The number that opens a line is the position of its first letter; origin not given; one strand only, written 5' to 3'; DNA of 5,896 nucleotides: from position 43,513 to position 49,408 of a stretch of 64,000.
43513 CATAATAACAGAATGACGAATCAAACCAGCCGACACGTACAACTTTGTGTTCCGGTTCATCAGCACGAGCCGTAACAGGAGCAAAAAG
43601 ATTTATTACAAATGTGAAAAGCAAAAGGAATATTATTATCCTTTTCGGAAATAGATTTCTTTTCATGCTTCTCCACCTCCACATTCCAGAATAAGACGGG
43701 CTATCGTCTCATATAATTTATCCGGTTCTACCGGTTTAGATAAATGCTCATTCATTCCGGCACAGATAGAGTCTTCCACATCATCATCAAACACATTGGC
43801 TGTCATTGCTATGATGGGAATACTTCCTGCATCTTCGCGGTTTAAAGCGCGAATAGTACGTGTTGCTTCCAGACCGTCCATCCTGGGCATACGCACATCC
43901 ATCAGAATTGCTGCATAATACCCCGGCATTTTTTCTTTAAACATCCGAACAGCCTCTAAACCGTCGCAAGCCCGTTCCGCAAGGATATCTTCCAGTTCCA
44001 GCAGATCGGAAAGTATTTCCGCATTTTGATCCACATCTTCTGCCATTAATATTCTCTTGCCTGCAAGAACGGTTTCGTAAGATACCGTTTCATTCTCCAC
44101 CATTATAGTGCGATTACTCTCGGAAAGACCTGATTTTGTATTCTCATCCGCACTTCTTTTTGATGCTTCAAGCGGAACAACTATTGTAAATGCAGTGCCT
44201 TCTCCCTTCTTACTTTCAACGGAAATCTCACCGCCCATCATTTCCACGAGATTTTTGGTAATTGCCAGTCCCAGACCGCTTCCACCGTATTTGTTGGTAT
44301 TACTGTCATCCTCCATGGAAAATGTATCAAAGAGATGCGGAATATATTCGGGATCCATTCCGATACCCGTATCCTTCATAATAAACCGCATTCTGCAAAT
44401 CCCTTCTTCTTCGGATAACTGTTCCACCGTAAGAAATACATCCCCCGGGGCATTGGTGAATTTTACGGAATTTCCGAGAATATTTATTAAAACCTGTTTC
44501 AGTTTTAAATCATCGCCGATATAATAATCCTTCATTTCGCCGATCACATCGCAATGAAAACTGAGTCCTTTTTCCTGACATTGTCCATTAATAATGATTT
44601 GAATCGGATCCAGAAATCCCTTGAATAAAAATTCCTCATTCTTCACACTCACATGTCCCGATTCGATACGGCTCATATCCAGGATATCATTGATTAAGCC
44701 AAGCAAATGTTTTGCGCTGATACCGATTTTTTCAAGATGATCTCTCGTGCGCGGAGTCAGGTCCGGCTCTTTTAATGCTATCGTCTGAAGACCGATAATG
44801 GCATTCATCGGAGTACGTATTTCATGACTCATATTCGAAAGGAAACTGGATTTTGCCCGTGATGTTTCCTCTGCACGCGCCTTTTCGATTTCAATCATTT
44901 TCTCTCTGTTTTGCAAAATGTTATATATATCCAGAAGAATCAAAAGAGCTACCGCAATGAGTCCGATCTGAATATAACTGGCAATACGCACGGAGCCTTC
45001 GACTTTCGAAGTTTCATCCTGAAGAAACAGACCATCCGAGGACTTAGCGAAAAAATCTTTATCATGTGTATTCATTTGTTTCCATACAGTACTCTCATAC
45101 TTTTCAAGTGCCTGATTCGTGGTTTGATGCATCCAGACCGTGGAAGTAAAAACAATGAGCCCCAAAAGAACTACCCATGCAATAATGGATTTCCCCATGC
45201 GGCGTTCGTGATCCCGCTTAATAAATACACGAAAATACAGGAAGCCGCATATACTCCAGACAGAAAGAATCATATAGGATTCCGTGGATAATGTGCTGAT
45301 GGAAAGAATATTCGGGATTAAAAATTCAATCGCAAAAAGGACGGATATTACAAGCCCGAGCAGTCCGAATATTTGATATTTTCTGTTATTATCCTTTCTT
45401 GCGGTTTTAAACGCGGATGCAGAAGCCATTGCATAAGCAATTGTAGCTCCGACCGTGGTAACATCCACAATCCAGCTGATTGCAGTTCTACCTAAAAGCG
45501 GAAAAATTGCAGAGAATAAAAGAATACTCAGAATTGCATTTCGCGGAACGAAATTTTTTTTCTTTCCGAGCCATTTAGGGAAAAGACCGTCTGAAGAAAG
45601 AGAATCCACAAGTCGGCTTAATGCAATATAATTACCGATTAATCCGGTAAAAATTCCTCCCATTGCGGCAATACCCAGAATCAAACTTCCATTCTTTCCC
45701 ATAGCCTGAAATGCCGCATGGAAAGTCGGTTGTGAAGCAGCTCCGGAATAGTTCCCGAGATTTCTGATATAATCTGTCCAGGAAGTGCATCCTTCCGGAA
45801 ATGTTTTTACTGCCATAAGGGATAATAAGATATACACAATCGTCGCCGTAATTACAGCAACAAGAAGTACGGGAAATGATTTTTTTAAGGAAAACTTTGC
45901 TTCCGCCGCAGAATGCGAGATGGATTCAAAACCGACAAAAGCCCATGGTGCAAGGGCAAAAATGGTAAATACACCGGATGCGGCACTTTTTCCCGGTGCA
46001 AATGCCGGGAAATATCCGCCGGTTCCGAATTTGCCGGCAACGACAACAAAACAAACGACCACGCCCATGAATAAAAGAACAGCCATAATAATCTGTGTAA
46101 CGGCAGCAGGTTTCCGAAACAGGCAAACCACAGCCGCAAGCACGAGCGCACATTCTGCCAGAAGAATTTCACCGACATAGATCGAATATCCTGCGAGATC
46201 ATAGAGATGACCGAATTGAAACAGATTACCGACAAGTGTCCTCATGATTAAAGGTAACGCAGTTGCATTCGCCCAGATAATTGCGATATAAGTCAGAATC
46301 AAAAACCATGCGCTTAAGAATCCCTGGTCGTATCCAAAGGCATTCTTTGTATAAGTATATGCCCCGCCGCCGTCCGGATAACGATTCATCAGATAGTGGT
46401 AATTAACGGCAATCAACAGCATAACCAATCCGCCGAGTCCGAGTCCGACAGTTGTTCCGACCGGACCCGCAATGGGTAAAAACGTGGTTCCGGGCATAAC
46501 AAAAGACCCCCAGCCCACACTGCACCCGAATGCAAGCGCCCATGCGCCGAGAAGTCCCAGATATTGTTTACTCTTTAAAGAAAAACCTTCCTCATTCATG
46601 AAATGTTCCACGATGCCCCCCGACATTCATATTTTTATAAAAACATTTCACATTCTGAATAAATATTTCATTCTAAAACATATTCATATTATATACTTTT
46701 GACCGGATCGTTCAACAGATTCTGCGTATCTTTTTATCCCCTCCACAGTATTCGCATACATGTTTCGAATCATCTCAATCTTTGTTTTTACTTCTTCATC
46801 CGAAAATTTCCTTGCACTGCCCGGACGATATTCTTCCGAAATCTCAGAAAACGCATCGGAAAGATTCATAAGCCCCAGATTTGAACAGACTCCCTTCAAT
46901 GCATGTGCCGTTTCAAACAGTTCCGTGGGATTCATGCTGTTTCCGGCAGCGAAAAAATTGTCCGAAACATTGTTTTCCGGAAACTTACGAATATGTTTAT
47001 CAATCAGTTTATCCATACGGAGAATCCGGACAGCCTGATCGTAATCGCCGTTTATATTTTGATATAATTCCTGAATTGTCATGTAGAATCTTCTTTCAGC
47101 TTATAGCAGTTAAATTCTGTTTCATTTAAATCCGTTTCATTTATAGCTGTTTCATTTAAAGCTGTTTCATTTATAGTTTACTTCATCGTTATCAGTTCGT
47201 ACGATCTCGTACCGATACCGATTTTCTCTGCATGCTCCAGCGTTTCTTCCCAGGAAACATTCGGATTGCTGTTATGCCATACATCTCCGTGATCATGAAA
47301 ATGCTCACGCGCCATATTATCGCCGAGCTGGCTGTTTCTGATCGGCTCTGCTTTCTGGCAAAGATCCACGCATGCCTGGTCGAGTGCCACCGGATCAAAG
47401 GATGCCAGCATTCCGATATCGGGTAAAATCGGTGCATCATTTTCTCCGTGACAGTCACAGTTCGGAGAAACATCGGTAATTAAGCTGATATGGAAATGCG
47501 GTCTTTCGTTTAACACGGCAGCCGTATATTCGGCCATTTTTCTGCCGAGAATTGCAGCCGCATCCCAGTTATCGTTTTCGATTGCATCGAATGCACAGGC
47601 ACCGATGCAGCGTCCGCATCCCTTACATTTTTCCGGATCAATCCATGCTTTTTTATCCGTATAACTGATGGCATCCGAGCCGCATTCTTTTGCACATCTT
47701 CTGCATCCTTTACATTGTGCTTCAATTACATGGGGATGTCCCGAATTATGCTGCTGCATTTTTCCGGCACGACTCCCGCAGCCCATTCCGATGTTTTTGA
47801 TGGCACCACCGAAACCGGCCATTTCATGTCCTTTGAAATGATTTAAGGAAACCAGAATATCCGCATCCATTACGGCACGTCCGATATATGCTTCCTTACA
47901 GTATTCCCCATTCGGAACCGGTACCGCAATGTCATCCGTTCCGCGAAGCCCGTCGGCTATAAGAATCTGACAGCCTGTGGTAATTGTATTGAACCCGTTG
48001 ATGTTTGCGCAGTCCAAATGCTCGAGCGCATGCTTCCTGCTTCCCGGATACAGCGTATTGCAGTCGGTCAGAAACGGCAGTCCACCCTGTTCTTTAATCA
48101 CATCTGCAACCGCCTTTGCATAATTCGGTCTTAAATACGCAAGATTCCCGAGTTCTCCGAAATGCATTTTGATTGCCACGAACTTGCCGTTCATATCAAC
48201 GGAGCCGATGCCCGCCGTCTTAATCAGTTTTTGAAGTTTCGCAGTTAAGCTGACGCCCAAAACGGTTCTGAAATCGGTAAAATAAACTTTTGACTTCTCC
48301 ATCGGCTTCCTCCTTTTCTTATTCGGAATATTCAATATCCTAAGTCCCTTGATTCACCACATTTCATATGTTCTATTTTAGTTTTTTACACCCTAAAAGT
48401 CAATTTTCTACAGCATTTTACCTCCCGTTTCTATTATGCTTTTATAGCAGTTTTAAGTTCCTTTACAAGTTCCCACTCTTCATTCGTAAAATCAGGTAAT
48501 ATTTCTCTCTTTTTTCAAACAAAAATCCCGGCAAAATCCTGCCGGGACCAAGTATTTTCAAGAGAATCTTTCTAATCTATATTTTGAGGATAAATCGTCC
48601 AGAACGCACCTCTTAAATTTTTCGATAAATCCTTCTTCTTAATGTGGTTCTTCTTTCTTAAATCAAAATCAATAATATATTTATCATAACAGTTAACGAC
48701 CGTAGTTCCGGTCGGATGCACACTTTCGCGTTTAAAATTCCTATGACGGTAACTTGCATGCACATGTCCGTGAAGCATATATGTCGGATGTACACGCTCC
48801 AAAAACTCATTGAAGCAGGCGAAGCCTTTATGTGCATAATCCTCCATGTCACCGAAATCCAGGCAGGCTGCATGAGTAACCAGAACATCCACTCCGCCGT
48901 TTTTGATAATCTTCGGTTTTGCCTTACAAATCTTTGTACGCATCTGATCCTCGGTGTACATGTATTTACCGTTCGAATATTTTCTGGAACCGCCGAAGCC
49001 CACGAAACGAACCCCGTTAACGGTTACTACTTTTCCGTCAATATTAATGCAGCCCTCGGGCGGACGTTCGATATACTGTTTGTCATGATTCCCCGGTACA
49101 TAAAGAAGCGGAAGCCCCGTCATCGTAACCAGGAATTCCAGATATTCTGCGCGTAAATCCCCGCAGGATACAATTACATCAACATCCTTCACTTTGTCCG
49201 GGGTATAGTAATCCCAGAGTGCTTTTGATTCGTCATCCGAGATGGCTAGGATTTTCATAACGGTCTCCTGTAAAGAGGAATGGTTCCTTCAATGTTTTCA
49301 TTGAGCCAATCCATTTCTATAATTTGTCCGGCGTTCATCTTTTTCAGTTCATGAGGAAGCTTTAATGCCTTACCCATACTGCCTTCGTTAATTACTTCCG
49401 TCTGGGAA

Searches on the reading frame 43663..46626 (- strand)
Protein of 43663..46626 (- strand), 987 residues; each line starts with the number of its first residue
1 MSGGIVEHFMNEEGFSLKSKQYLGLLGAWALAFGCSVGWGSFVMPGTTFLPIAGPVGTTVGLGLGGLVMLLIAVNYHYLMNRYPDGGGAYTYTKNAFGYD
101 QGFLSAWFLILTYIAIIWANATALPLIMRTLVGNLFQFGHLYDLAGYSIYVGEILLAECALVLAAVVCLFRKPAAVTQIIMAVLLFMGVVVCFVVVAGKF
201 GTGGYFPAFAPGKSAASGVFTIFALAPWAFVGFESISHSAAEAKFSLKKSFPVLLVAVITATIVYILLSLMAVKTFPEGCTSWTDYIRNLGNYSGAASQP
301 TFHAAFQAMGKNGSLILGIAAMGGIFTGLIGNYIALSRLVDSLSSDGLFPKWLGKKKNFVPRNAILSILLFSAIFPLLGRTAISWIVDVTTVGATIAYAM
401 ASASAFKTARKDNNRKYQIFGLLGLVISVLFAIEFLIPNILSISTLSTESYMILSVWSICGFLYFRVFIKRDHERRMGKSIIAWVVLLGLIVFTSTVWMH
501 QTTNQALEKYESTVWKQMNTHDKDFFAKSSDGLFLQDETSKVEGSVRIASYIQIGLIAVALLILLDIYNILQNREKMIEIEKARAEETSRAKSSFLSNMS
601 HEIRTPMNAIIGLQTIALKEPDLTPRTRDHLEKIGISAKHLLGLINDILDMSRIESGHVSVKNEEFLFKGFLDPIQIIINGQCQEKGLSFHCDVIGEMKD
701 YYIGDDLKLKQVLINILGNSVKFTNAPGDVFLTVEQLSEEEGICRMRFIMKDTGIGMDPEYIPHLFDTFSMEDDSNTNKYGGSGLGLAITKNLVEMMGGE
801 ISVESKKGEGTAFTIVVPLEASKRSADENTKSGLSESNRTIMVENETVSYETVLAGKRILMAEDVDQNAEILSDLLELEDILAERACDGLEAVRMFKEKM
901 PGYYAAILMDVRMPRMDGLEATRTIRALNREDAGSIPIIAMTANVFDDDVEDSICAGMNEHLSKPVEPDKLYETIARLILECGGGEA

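Call 34: search_protein_families(library=pfam, proteins=[window:43663-46626:-], max_evalue=0.001)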
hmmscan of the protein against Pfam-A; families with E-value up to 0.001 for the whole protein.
window:43663-46626:- (987 aa): 5 families
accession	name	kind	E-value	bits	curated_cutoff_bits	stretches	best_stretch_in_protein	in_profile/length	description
PF02518.31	HATPase_c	-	8.2e-28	97.5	26.4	1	704-820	1-110/111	Histidine kinase-, DNA gyrase B-, and HSP90-like ATPase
PF13520.12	AA_permease_2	-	1e-27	97.6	27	1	23-437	1-401/427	Amino acid permease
PF00072.30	Response_reg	-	2.3e-20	73.2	30.2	1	859-975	1-110/111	Response regulator receiver domain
PF00324.27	AA_permease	-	1.1e-17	64.3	24.6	1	37-433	11-413/470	Amino acid permease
PF00512.31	HisKA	-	2.2e-17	63.3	26.9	1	591-657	1-66/66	His Kinase A (phospho-acceptor) domain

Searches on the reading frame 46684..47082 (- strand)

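Call 34: search_protein_families(library=pfam, proteins=[window:46684-47082:-], max_evalue=0.001)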
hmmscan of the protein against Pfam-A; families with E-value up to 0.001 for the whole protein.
window:46684-47082:- (132 aa): 1 family
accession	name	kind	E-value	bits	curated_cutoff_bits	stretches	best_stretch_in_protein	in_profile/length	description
PF01627.28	Hpt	-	1.4e-05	25.7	24.6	1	51-103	25-79/84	Hpt domain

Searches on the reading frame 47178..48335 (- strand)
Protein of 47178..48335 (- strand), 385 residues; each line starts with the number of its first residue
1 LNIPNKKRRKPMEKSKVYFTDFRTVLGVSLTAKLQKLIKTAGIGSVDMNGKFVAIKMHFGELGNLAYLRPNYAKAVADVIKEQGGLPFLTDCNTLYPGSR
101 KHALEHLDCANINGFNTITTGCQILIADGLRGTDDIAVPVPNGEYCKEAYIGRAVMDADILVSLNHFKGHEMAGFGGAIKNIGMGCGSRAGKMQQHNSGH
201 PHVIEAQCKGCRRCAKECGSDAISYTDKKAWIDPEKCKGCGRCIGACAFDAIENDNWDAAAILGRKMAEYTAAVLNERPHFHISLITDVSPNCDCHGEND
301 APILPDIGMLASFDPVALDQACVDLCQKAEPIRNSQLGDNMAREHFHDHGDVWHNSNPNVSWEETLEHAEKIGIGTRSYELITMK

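Call 34: search_protein_families(library=pfam, proteins=[window:47178-48335:-], max_evalue=0.001)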
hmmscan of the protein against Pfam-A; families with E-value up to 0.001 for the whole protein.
window:47178-48335:- (385 aa): 11 families
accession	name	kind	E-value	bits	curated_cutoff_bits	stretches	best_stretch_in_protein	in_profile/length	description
PF04015.17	DUF362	-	6.6e-57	193.2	24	1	53-324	1-200/200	Domain of unknown function (DUF362)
PF12837.12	Fer4_6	-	7.6e-09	35.5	25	1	232-252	4-24/24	4Fe-4S binding domain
PF00037.32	Fer4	-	2.5e-08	33.8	21.1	1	231-253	2-24/24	4Fe-4S binding domain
PF14697.11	Fer4_21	-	3e-07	30.9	35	1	203-253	3-58/59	4Fe-4S dicluster domain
PF25160.1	LdpA_Fe-S-bd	-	5.1e-07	29.8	27.6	1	218-256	13-47/49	LdpA Fe-S cluster-binding domain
PF13484.11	Fer4_16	-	1.7e-06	29.1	30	1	236-273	1-40/66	4Fe-4S double cluster binding domain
PF09861.14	Lar_N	-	2.4e-06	27.4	23.3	1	147-198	143-194/204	Lactate racemase N-terminal domain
PF12797.12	Fer4_2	-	2.7e-06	27.4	24.5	1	229-248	2-21/22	4Fe-4S binding domain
PF12838.12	Fer4_7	-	2.9e-06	28.1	27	1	207-251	1-52/52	4Fe-4S dicluster domain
PF13237.11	Fer4_10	-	9.2e-06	25.9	25.5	1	205-247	6-52/53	4Fe-4S dicluster domain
PF13187.11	Fer4_9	-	0.00016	22.1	27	1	207-251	1-51/52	4Fe-4S dicluster domain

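Call 65: find_encoding_contigs(protein=window:47178-48335:-, flank=10000, max_places=10)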
Protein window:47178-48335:- (385 aa): no gene with exactly this product is on record in the collection.

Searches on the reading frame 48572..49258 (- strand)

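Call 34: search_protein_families(library=pfam, proteins=[window:48572-49258:-], max_evalue=0.001)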
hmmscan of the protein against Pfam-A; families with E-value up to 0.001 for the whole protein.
window:48572-49258:- (228 aa): 1 family
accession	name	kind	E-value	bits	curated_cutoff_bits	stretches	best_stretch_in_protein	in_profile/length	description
PF00149.33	Metallophos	-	2.2e-07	32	21.5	1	12-168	19-190/191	Calcineurin-like phosphoesterase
